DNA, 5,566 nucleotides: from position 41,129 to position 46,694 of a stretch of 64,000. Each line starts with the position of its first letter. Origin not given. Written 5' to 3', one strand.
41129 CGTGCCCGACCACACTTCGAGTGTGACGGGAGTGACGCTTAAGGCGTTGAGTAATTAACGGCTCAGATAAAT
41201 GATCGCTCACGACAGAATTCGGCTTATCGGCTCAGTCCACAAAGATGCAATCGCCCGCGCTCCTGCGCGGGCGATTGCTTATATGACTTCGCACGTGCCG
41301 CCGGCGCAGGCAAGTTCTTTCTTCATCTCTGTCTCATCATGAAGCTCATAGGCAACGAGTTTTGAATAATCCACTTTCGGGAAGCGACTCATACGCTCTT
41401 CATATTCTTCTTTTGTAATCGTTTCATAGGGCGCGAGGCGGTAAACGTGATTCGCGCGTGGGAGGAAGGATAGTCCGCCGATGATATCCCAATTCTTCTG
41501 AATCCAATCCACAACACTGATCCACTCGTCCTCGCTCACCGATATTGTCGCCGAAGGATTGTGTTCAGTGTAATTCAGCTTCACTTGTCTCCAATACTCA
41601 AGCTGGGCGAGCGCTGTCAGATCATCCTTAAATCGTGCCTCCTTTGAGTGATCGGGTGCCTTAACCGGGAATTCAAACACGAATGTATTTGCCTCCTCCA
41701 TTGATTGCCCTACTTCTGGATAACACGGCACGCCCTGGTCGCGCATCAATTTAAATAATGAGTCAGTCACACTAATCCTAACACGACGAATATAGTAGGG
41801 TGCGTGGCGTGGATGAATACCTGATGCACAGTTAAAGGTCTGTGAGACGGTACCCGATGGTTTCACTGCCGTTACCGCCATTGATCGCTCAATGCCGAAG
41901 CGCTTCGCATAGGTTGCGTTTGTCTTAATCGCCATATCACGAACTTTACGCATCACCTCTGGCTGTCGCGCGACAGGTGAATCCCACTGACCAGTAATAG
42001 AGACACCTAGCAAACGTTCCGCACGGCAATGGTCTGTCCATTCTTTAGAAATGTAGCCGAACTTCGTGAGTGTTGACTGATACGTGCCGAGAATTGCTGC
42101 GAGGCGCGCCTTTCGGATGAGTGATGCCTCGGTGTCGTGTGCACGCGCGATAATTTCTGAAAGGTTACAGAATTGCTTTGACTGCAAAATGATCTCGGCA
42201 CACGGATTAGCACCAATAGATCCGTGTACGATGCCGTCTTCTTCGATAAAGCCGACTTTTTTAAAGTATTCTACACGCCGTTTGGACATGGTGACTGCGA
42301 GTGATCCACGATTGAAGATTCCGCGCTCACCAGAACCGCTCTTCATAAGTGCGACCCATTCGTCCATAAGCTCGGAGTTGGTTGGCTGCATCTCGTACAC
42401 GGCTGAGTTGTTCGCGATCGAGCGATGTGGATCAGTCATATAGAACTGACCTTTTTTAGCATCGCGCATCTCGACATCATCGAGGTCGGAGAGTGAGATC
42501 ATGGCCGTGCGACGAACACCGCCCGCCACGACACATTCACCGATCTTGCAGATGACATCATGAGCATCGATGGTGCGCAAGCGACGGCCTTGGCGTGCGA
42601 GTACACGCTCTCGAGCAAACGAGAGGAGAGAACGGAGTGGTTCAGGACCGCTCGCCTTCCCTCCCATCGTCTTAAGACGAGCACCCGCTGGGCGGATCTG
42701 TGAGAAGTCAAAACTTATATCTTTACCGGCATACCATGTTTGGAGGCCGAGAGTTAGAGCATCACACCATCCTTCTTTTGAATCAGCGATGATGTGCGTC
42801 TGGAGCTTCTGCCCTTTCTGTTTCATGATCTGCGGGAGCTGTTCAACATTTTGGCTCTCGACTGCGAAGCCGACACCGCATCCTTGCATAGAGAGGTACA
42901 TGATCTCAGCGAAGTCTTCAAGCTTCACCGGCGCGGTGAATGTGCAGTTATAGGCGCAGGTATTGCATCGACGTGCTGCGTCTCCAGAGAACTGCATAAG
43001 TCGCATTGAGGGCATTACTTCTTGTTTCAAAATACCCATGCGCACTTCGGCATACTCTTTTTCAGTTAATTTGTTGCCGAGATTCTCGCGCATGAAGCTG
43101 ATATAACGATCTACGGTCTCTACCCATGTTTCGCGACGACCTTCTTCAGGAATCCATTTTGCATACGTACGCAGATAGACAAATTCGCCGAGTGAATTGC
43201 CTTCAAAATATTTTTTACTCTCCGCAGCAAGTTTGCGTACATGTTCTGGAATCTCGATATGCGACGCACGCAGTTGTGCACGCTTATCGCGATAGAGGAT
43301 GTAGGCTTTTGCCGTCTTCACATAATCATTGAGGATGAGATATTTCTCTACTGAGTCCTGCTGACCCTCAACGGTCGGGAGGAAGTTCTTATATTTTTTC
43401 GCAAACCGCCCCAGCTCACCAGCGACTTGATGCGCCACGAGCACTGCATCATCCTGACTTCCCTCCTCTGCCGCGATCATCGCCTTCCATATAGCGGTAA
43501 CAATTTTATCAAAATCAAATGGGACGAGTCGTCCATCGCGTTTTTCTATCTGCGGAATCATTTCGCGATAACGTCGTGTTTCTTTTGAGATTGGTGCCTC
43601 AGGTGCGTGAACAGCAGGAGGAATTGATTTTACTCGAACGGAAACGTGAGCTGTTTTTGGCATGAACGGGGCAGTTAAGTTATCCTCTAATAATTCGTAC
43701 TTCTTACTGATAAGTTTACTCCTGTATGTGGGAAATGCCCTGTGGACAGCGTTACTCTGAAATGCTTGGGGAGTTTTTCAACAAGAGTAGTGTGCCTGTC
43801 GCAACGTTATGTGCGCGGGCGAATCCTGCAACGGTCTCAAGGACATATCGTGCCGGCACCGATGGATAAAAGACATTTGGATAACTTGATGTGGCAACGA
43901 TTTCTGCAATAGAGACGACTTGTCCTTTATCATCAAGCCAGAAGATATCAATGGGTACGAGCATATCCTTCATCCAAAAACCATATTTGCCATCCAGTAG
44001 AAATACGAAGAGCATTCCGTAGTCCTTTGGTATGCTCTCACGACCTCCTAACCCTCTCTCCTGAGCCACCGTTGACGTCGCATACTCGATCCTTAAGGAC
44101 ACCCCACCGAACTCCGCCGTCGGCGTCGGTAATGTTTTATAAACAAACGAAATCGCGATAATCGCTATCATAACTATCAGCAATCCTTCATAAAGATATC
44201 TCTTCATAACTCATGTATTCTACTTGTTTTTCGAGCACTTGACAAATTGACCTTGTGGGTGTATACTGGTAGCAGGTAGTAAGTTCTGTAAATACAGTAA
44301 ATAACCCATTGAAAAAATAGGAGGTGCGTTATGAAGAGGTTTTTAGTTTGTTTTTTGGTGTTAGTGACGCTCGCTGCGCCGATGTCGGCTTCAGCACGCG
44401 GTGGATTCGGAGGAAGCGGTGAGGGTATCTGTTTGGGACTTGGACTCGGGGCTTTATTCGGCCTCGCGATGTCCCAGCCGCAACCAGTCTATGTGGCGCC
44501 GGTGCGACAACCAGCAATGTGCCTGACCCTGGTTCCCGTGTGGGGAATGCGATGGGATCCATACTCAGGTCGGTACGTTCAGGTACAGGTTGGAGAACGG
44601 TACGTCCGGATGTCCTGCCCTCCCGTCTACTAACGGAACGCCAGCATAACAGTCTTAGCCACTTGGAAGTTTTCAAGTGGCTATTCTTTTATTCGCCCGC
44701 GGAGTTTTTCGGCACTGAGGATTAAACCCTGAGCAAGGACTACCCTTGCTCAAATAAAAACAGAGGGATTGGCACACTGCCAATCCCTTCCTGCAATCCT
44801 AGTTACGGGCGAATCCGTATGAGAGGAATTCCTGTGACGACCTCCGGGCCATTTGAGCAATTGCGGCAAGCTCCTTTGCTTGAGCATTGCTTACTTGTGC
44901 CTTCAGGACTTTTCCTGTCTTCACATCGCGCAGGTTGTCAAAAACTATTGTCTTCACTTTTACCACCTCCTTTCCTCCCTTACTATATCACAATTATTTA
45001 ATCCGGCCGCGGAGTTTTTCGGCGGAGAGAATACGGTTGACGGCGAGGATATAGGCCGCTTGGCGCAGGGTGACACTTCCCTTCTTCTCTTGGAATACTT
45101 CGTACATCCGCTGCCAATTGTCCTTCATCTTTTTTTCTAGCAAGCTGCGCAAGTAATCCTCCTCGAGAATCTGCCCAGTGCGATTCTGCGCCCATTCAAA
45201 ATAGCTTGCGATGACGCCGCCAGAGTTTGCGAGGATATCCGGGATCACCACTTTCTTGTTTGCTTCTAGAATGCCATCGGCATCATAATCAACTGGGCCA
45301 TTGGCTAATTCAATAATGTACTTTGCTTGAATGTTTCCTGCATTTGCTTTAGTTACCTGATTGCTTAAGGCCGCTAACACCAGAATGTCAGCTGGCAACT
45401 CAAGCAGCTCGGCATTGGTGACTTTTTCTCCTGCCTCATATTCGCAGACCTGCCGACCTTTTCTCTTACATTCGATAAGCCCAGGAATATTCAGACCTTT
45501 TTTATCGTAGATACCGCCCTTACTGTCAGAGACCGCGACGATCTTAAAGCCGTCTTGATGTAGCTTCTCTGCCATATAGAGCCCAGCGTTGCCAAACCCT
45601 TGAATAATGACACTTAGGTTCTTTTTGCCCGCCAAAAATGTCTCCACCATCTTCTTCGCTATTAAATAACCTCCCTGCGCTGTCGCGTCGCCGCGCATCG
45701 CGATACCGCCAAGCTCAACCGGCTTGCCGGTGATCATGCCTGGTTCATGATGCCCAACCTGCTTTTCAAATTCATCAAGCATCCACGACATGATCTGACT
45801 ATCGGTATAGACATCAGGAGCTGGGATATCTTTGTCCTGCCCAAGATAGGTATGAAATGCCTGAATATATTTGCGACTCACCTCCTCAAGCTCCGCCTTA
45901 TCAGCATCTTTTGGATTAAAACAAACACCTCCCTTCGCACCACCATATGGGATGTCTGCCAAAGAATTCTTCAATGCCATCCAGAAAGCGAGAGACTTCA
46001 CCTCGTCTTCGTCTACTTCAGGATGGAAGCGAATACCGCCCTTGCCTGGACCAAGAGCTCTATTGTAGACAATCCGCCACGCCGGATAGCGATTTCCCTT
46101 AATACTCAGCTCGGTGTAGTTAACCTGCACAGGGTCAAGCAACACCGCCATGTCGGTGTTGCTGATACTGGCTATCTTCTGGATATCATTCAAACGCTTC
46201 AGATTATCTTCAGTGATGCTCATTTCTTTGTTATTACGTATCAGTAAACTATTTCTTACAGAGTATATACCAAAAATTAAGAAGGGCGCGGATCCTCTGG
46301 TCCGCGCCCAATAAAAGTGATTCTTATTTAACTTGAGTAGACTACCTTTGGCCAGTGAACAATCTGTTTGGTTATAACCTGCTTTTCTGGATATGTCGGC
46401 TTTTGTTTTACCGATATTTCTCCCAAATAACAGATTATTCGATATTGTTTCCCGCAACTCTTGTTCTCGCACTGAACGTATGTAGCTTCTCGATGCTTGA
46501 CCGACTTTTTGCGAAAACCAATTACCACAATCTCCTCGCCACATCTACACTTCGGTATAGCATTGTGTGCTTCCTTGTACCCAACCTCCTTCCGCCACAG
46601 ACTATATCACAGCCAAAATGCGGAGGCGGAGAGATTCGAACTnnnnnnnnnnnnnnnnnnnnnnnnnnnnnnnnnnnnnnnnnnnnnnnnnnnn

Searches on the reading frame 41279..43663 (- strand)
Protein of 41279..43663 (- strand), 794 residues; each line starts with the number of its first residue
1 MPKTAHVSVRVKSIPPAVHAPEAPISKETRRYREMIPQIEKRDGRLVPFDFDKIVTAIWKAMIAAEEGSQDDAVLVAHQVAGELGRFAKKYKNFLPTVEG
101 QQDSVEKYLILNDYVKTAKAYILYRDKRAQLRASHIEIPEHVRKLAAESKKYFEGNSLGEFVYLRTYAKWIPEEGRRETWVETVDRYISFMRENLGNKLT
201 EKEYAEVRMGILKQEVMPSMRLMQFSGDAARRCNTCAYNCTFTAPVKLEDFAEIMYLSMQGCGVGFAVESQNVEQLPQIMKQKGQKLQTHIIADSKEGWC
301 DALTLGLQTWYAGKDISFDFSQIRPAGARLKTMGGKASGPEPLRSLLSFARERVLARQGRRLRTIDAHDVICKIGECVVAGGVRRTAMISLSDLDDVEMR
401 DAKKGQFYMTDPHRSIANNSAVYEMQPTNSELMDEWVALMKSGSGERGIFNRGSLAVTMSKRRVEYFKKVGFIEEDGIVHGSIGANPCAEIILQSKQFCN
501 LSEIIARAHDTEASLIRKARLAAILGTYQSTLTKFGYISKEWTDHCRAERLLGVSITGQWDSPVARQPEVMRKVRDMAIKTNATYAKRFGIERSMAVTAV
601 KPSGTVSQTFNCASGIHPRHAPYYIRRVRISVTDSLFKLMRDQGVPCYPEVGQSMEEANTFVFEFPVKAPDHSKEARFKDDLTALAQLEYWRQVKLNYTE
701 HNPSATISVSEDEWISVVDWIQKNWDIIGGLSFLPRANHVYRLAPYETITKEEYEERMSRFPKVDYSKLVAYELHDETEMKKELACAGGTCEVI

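Call 7: search_protein_families(library=pfam, proteins=[window:41279-43663:-], max_evalue=0.00001)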
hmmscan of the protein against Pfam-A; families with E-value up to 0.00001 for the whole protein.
window:41279-43663:- (794 aa): 4 families
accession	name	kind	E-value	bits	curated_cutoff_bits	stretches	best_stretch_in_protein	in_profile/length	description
PF03477.21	ATP-cone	-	7.7e-18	65.3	25.8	1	38-129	2-87/88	ATP cone domain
PF17975.6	RNR_Alpha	-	1.4e-11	45.2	26.4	1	141-204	5-65/101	Ribonucleotide reductase alpha domain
PF02867.20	Ribonuc_red_lgC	-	3.8e-08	32.8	23.9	0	587-629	374-415/523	Ribonucleotide reductase, barrel domain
PF21995.1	RNR-II_ins_dom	-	4.6e-07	30.5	27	1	286-347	33-100/107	B12-dependent ribonucleotide reductase, insertion domain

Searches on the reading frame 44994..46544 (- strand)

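Call 7: search_protein_families(library=pfam, proteins=[window:44994-46544:-], max_evalue=0.00001)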
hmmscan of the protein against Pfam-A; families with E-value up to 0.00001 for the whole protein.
window:44994-46544:- (516 aa): 2 families
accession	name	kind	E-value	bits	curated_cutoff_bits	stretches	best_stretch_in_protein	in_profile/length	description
PF00208.27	ELFV_dehydrog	-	2.7e-67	227.4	23.4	1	279-513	1-241/241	Glutamate/Leucine/Phenylalanine/Valine dehydrogenase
PF02812.23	ELFV_dehydrog_N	-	2.1e-44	150.8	25.3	1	152-260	20-128/129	Glu/Leu/Phe/Val dehydrogenase, dimerisation domain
